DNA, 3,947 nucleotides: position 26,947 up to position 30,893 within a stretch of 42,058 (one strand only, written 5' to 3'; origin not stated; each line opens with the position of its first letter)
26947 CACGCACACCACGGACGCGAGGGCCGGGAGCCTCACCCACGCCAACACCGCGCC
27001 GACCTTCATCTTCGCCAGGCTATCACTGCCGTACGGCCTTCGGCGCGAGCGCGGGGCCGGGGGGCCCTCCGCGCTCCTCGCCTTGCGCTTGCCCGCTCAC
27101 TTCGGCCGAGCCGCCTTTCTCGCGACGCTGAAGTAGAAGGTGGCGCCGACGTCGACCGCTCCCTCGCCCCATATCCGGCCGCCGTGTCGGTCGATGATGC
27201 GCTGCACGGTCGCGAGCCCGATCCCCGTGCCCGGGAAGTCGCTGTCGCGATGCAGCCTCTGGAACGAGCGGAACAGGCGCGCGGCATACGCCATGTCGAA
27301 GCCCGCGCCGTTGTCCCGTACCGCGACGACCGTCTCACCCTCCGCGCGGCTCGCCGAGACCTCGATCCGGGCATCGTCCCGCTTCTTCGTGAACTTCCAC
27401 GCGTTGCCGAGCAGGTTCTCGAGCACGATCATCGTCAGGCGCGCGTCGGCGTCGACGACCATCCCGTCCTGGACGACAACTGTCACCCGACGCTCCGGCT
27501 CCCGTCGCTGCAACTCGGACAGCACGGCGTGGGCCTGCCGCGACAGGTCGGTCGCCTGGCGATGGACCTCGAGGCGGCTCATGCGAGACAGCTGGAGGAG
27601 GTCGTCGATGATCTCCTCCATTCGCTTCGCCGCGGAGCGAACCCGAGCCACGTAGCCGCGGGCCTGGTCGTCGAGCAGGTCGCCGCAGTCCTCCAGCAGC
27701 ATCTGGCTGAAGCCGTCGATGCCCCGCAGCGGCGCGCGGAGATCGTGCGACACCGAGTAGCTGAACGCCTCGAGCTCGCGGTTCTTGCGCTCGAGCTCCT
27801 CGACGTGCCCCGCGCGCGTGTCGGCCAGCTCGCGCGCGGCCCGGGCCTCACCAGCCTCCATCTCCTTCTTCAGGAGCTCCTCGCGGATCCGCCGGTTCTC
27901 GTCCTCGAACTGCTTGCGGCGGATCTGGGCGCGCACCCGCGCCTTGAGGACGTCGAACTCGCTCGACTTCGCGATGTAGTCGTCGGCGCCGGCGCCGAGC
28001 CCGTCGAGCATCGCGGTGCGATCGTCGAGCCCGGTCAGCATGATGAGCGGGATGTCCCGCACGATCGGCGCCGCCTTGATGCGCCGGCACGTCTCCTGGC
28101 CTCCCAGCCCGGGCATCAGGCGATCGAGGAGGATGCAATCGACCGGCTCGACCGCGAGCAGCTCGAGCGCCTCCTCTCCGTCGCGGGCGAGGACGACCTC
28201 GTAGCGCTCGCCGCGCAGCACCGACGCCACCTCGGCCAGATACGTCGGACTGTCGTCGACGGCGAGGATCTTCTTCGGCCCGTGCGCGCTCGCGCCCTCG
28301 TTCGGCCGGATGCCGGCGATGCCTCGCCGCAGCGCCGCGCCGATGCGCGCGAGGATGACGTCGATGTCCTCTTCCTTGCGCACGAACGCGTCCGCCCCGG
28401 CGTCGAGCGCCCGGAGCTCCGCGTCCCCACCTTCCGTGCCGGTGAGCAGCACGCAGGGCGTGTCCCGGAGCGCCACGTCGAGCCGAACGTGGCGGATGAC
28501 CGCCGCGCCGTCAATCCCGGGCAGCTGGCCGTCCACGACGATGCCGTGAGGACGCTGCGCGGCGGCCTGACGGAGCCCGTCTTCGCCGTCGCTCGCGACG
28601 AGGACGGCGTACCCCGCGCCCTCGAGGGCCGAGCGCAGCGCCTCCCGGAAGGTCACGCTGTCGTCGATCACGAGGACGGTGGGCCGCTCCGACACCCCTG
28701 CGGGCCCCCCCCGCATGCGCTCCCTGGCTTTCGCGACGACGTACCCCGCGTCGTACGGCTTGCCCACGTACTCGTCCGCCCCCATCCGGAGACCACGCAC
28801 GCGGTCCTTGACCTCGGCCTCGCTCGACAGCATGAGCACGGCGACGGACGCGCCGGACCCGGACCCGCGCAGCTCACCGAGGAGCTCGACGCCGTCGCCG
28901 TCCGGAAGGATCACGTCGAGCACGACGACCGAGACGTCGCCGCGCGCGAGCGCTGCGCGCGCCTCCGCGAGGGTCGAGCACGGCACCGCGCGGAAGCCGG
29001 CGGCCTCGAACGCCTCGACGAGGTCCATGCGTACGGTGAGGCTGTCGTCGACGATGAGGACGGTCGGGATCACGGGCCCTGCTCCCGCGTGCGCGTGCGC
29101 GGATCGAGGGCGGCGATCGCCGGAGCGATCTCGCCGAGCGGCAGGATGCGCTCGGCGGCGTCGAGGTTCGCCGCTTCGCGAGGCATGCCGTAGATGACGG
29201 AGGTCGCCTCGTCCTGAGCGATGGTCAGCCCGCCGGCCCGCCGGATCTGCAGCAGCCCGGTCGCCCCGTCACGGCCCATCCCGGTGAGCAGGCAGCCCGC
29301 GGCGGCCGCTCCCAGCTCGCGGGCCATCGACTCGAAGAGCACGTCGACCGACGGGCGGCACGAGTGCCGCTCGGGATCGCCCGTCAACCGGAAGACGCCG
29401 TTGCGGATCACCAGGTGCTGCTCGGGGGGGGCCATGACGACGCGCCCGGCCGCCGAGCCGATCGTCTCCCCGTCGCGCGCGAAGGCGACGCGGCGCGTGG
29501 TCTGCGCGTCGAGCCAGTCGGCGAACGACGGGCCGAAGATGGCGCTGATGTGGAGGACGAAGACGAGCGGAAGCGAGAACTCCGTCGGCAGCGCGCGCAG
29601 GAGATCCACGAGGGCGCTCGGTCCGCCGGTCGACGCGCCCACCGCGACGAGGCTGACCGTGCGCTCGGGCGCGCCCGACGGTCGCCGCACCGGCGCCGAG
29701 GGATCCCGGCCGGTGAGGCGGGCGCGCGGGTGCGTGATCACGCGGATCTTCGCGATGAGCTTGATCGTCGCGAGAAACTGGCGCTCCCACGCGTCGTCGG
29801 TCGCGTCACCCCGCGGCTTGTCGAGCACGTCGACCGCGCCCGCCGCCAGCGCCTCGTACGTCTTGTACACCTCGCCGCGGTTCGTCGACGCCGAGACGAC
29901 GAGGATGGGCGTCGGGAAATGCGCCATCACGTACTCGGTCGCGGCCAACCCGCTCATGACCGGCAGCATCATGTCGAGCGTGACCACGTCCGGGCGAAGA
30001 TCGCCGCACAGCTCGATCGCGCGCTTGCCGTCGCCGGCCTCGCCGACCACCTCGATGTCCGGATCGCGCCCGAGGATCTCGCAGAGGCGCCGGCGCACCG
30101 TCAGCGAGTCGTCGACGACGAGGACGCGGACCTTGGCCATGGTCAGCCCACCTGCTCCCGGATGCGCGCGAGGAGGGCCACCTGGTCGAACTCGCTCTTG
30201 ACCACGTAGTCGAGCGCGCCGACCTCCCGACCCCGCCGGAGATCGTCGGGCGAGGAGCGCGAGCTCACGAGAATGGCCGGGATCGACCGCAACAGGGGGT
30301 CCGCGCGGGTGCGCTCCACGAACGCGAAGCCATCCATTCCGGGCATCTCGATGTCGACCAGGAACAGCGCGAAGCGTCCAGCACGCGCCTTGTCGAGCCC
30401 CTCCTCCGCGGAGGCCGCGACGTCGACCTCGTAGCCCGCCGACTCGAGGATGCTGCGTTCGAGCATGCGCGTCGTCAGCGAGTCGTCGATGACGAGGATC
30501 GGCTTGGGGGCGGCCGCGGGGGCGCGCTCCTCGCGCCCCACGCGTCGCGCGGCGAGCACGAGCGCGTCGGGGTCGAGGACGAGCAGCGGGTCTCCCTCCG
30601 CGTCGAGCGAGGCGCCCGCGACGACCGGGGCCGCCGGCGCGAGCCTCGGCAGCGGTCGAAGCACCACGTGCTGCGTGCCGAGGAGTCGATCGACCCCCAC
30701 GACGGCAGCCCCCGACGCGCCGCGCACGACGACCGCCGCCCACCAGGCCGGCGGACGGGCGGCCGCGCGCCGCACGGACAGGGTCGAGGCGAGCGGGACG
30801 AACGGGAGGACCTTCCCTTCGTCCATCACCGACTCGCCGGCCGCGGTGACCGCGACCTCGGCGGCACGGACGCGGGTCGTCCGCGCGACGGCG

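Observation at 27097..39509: Wsp/Frz-like chemosensory operon wired to a triple-receiver kinase and a divergent REC-EAL: candidate chemosensory-to-phosphorelay-to-c-di-GMP-degradation system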

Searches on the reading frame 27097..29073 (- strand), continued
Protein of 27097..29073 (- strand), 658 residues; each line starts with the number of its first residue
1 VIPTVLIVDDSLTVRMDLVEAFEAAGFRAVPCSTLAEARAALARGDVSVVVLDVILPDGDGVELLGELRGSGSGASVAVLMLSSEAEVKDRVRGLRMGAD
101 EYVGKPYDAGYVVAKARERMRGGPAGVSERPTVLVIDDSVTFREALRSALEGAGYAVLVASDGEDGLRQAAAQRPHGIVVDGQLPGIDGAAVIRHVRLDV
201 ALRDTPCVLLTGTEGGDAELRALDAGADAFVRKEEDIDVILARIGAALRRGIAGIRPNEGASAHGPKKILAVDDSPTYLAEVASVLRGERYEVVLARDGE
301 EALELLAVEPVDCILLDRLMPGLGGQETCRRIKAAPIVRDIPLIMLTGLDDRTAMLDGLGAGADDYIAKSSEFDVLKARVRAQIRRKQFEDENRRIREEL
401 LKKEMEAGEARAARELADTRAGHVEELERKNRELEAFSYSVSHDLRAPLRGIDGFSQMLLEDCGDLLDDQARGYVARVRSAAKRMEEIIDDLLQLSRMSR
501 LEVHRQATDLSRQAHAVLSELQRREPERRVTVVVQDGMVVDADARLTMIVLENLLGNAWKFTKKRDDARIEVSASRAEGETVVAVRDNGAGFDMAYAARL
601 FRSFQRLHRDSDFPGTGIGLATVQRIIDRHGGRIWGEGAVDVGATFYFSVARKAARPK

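Call 37: search_solved_structures(query=window:27097-29073:-, max_evalue=1e-10, show_alignments=0)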
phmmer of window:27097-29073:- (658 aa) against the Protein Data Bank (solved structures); distinct sequences matched with E-value up to 1e-10: 97 (the best 60 are shown).
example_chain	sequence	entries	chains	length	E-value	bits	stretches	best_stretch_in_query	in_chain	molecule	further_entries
8f71_A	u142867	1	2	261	6.6e-34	120.7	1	426-650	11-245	Histidine kinase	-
9g85_A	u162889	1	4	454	2.1e-29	105.8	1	268-397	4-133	Response regulator PleD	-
2wb4_A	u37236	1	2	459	2.2e-29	105.7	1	268-397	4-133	DIGUANYLATE CYCLASE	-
9g86_A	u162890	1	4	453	2.2e-29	105.7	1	268-397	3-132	Response regulator PleD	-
1w25_A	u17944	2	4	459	2.4e-29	105.6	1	268-397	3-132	STALKED-CELL DIFFERENTIATION CONTROLLING PROTEIN | RESPONSE REGULATOR PLED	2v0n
4jas_A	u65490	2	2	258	4.3e-29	104.8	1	420-652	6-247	Histidine kinase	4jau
6azr_A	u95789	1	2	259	3.9e-28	101.6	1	420-652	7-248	Sensor histidine kinase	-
5uht_A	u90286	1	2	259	1.4e-27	99.8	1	420-652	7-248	Sensor histidine kinase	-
2c2a_A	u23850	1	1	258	1.4e-27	99.8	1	420-652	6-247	SENSOR HISTIDINE KINASE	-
3dge_A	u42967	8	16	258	1.4e-27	99.8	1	420-652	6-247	Sensor protein | Histidine kinase | Sensor histidine kinase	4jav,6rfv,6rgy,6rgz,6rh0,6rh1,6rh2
9ys3_A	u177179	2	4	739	1.8e-27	99.5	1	424-652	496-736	Bacteriophytochrome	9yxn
8uph_A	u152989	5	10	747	1.8e-27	99.4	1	424-652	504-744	Bacteriophytochrome (Light-regulated signal transduction histidine kinase)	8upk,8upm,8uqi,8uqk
8avv_A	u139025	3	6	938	3.1e-26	95.3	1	427-647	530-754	Bacteriophytochrome,Response regulator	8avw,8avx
6rh7_A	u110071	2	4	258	3.5e-26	95.2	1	420-652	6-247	Sensor histidine kinase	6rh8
3t6k_A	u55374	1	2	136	2.1e-20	76.1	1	266-390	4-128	Response regulator receiver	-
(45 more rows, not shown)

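Call 59: search_protein_families(library=pfam, proteins=[L088:12045-14666:-, L088:15086-17014:+, L083:3621-6587:+, L083:6909-7574:+, L005:18127-20079:+, L005:20076-21281:+, L082:12591-14186:+, L082:14725-16218:+, L075:14937-16649:-, L075:55-2463:+], max_evalue=0.0001)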
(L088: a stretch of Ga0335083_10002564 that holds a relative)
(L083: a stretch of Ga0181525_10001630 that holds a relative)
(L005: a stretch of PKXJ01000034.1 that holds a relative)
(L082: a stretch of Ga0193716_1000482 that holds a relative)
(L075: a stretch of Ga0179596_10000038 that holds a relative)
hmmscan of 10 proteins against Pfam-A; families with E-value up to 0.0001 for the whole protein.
L088:12045-14666:- (873 aa): 8 families
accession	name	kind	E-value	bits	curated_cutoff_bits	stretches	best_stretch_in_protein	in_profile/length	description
PF00563.25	EAL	-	4.8e-71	239.3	31.3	1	617-851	3-236/236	EAL domain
PF00990.26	GGDEF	-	2.3e-33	115.7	23.8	1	439-595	1-159/161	Diguanylate cyclase, GGDEF domain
PF13185.12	GAF_2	-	9.6e-17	61.9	28.6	1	281-427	1-136/136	GAF domain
PF00072.30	Response_reg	-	1.2e-16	61.3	30.2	1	12-121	1-110/111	Response regulator receiver domain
PF08448.16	PAS_4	-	3.6e-16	59.8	23.1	1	146-256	2-110/110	PAS fold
PF01590.32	GAF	-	4.9e-07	30.8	22.4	1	285-426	3-133/133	GAF domain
PF13426.13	PAS_9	-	2e-06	28.5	27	1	149-252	1-102/103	PAS domain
PF13188.13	PAS_8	-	8.3e-05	22.8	21.8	0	140-194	2-53/65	PAS domain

L088:15086-17014:+ (642 aa): 6 families
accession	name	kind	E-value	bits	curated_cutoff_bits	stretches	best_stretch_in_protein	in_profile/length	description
PF00072.30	Response_reg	-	4.2e-35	120.7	30.2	2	8-117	1-110/111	Response regulator receiver domain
PF08448.16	PAS_4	-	8.7e-23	81.1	23.1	1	142-252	2-109/110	PAS fold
PF02518.31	HATPase_c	-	1.9e-21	77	26.4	1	381-502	2-110/111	Histidine kinase-, DNA gyrase B-, and HSP90-like ATPase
PF00989.32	PAS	-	2.3e-09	37.7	22.6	1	138-248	4-113/113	PAS fold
PF00512.31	HisKA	-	4.4e-08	33.5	26.9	1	275-336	3-63/66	His Kinase A (phospho-acceptor) domain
PF13426.13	PAS_9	-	2.7e-06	28.1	27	1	145-250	1-103/103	PAS domain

L083:3621-6587:+ (988 aa): 5 families
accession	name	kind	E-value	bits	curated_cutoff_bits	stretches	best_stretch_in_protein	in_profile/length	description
PF00072.30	Response_reg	-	7.5e-108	354.9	30.2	5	148-258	1-109/111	Response regulator receiver domain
PF02518.31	HATPase_c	-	9e-22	78.1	26.4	1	576-710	2-109/111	Histidine kinase-, DNA gyrase B-, and HSP90-like ATPase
PF00512.31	HisKA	-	4.5e-20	71.9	26.9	1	461-529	1-66/66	His Kinase A (phospho-acceptor) domain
PF20274.4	cREC_REC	-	7.2e-13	49.5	27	0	284-353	3-63/88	Cyclic-phosphate processing Receiver domain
PF23198.2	PDE8A_N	-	3.7e-09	37.1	29.6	0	152-233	19-99/147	PDE8A-like, N-terminal domain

L083:6909-7574:+ (221 aa): 1 family
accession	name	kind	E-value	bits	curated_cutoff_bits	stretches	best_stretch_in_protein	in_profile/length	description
PF01814.28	Hemerythrin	-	8.3e-17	62.3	25.3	1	22-160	2-126/127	Hemerythrin HHE cation binding domain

L005:18127-20079:+ (650 aa): 8 families
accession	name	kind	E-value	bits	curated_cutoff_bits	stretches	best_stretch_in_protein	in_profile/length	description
PF02518.31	HATPase_c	-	7.3e-29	100.9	26.4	1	383-492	2-109/111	Histidine kinase-, DNA gyrase B-, and HSP90-like ATPase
PF00512.31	HisKA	-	2.7e-21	75.8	26.9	1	270-335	1-66/66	His Kinase A (phospho-acceptor) domain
PF00989.32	PAS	-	7.5e-20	71.5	22.6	1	8-118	3-112/113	PAS fold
PF00072.30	Response_reg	-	9.5e-20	71.3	30.2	1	527-637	1-108/111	Response regulator receiver domain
PF13426.13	PAS_9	-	4.1e-19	69.2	27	1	18-120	3-102/103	PAS domain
PF08447.18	PAS_3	-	2.2e-16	60.3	25.6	1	158-238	2-83/89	PAS fold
PF08448.16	PAS_4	-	1.3e-12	48.4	23.1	1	156-251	16-109/110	PAS fold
PF13188.13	PAS_8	-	8.8e-12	44.9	21.8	1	7-59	2-51/65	PAS domain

L005:20076-21281:+ (401 aa): 2 families
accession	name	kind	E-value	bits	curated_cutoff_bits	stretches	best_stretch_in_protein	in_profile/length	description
PF00563.25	EAL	-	4e-45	154.5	31.3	1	178-394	9-236/236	EAL domain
PF00072.30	Response_reg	-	1.1e-27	96.8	30.2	1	16-128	1-110/111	Response regulator receiver domain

L082:12591-14186:+ (531 aa): 5 families
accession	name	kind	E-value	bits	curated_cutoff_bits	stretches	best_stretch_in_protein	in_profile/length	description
PF01739.24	CheR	-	4.5e-47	160.4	27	1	85-274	2-190/195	CheR methyltransferase, SAM binding domain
PF08242.18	Methyltransf_12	-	9.5e-07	29.9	30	1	202-255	47-98/98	Methyltransferase domain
PF13489.12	Methyltransf_23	-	9.5e-07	29.1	27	1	113-258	21-117/164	Methyltransferase domain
PF13649.12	Methyltransf_25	-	3e-05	25.1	27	0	205-253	47-97/97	Methyltransferase domain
PF13847.12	Methyltransf_31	-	3.2e-05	24.1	27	0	200-267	55-119/145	Methyltransferase domain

L082:14725-16218:+ (497 aa): 2 families
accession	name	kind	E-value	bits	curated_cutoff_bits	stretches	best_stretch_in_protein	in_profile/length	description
PF05227.19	CHASE3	-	2e-46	157.8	28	1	40-176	2-138/138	CHASE3 domain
PF00015.26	MCPsignal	-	3.1e-35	122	34.6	1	290-454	6-170/172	Methyl-accepting chemotaxis protein (MCP) signalling domain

L075:14937-16649:- (570 aa): 7 families
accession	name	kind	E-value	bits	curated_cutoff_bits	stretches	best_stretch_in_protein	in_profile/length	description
PF13426.13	PAS_9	-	1.1e-32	112.8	27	2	101-203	3-103/103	PAS domain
PF02518.31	HATPase_c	-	1.2e-26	93.8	26.4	1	455-566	2-109/111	Histidine kinase-, DNA gyrase B-, and HSP90-like ATPase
PF08448.16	PAS_4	-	8.5e-26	90.8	23.1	2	101-205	7-109/110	PAS fold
PF00989.32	PAS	-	2.1e-25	89.4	22.6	2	210-322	2-113/113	PAS fold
PF13188.13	PAS_8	-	3.7e-12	46.1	21.8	1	209-266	1-55/65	PAS domain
PF00512.31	HisKA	-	2.1e-11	44.1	26.9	1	346-410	2-63/66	His Kinase A (phospho-acceptor) domain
PF24820.1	Diguanyl_cycl_sensor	-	9.4e-08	32.4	28.1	0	215-315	2-104/109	Diguanylate cyclase-like sensor domain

L075:55-2463:+ (802 aa): 8 families
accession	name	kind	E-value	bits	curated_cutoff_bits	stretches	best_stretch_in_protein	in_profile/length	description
PF02518.31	HATPase_c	-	3.8e-27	95.3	26.4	1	326-440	1-109/111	Histidine kinase-, DNA gyrase B-, and HSP90-like ATPase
PF00072.30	Response_reg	-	3.2e-24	85.7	30.2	1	468-579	1-108/111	Response regulator receiver domain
PF00512.31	HisKA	-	3.1e-17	62.8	26.9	1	214-279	1-66/66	His Kinase A (phospho-acceptor) domain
PF13426.13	PAS_9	-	1.2e-14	54.8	27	1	80-192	4-102/103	PAS domain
PF08448.16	PAS_4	-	4.1e-13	50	23.1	1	76-195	4-109/110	PAS fold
PF00989.32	PAS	-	1.2e-10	41.8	22.6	1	68-191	3-113/113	PAS fold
PF08447.18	PAS_3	-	2.6e-09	37.7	25.6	0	2-46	43-87/89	PAS fold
PF01627.28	Hpt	-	7e-07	29.8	24.6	1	647-715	21-83/84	Hpt domain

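Call 60: search_protein_families(library=ncbifam, proteins=[window:27097-29073:-], max_evalue=1e-10)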
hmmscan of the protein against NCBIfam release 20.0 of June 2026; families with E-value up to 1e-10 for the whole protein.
window:27097-29073:- (658 aa): 129 families (the best 25 are shown)
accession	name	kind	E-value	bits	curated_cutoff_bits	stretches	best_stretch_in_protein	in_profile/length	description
NF047465.1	hybrid_HK_LvrA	exception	3.1e-89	300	1200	1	423-650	589-816/819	hybrid histidine kinase/response regulator LvrA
TIGR02154.1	PhoB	equivalog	1.1e-66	224.4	296.2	3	267-402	3-138/226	phosphate regulon transcriptional regulator PhoB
NF040689.1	MtrAB_MtrA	equivalog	8.7e-59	198.5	300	3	269-397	1-125/219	MtrAB system response regulator MtrA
NF007135.0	PRK09581.1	equivalog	4.2e-58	197.3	474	3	268-411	4-145/457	PleD family two-component system response regulator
NF041880.1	EPS_EpsF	equivalog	2.2e-55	188.1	900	2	408-647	249-486/492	response regulator EpsF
NF045944.1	ResRegRpaBCyano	equivalog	3.2e-55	187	330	3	271-394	2-122/229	response regulator transcription factor RpaB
NF041733.1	resp_reg_CseB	equivalog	4.6e-55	186.5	350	3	268-398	2-129/228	two-component system response regulator CseB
NF040534.1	resp_reg_YycF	equivalog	1.5e-51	174.9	340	3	267-443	1-170/231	response regulator YycF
NF007005.1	PRK09468.1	equivalog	1.6e-51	175.1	331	3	267-390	4-125/237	osmolarity response regulator transcription factor OmpR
NF053854.1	RespRegPhoBBctds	equivalog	1e-50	172.2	270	3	269-399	1-132/225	two-component system response regulator PhoB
TIGR01387.1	cztR_silR_copR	subfamily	3.3e-47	160.9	279.2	3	133-251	1-117/218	heavy metal response regulator transcription factor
NF045991.1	RespRegCtrARhodob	equivalog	7.2e-47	160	350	3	268-389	2-121/224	response regulator transcription factor CtrA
NF007546.0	PRK10161.1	equivalog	2e-46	158.4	471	3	4-121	4-121/229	phosphate response regulator transcription factor PhoB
NF008296.0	PRK11083.1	equivalog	3e-45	154.4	273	2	267-391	4-125/228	two-component system response regulator CreB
NF008318.0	PRK11107.1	equivalog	5.4e-45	153.8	890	2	439-651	298-517/920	two-component sensor histidine kinase BarA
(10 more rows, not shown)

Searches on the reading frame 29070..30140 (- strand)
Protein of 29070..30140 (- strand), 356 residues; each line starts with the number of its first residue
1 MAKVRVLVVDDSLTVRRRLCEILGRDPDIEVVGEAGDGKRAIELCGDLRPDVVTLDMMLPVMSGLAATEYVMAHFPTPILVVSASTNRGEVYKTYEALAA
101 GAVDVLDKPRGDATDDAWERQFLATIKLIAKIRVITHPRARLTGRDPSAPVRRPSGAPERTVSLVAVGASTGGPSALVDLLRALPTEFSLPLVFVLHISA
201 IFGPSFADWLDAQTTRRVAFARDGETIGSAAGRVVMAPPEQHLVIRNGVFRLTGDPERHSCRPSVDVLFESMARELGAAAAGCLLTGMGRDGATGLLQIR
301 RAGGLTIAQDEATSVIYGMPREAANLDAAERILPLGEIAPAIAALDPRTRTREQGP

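Call 60: search_protein_families(library=ncbifam, proteins=[window:29070-30140:-], max_evalue=1e-10)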
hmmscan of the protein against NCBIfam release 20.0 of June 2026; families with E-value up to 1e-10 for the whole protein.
window:29070-30140:- (356 aa): 14 families
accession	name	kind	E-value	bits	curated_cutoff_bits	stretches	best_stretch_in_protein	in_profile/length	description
NF009206.0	PRK12555.1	subfamily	1.2e-103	346.7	342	1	4-345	1-335/340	chemotaxis-specific protein-glutamate methyltransferase CheB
NF001965.0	PRK00742.1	subfamily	1.7e-96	323.6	293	1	2-344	2-351/357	chemotaxis-specific protein-glutamate methyltransferase CheB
NF041367.1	CheY_Halo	equivalog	1.8e-14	54.1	200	1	6-109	1-100/114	chemotaxis protein CheY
NF007935.0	PRK10651.1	equivalog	3e-13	49.4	250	1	3-100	6-104/216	two-component system response regulator NarL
NF007708.0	PRK10403.1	equivalog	6.2e-13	48.7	343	1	4-101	7-105/215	nitrate/nitrite response regulator protein NarP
NF008469.0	PRK11361.1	equivalog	2.8e-12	46.1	714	1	2-109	3-106/461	acetoacetate metabolism transcriptional regulator AtoC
NF011896.0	PRK15369.1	equivalog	9.6e-12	44.9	242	1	2-104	2-102/211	two component system response regulator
TIGR02875.1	spore_0_A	equivalog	1.3e-11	44.3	200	1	3-74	2-73/262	sporulation transcription factor Spo0A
NF008677.0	PRK11697.1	equivalog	1.6e-11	44.1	246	1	4-71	2-69/238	two-component system response regulator BtsR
NF052445.1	RespRegMctR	equivalog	3.8e-11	42.8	300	1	4-89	2-88/205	two-component system response regulator MctR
NF007018.1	PRK09483.1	equivalog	6.8e-11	42.2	280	1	4-100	2-99/217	UvrY/SirA/GacA family response regulator transcription factor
NF007969.0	PRK10693.1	equivalog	7.4e-11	41.6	329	1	4-112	8-112/337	two-component system response regulator RssB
NF041733.1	resp_reg_CseB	equivalog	8.6e-11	41.6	350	0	5-114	2-106/228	two-component system response regulator CseB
NF047785.1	respo_reg_MadR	equivalog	9.1e-11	41.5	300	0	4-78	1-78/209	MadR family response regulator transcription factor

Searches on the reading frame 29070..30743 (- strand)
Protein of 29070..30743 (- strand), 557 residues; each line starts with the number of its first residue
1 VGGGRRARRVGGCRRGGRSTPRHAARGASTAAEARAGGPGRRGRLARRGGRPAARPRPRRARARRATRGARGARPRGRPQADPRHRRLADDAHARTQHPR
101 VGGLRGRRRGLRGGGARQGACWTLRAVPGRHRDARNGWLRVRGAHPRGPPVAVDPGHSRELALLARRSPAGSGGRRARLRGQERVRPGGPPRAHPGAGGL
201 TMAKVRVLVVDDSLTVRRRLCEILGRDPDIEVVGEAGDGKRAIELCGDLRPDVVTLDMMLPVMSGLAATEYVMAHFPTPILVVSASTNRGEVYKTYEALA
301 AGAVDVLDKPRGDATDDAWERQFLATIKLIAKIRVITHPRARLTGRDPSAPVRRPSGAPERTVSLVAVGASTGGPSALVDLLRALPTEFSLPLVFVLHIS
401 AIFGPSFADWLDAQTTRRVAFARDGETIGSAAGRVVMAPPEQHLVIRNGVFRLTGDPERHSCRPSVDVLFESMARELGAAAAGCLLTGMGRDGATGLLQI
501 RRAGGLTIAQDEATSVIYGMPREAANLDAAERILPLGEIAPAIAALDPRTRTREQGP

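Call 4: search_protein_families(library=pfam, proteins=[window:29070-30743:-], max_evalue=0.001)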
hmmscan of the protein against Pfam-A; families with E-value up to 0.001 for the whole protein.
window:29070-30743:- (557 aa): 2 families
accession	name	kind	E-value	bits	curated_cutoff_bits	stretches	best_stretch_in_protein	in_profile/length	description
PF01339.22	CheB_methylest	-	2.5e-55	187.3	24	1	366-543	1-174/174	CheB methylesterase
PF00072.30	Response_reg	-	9.3e-18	64.9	30.2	1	207-311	1-101/111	Response regulator receiver domain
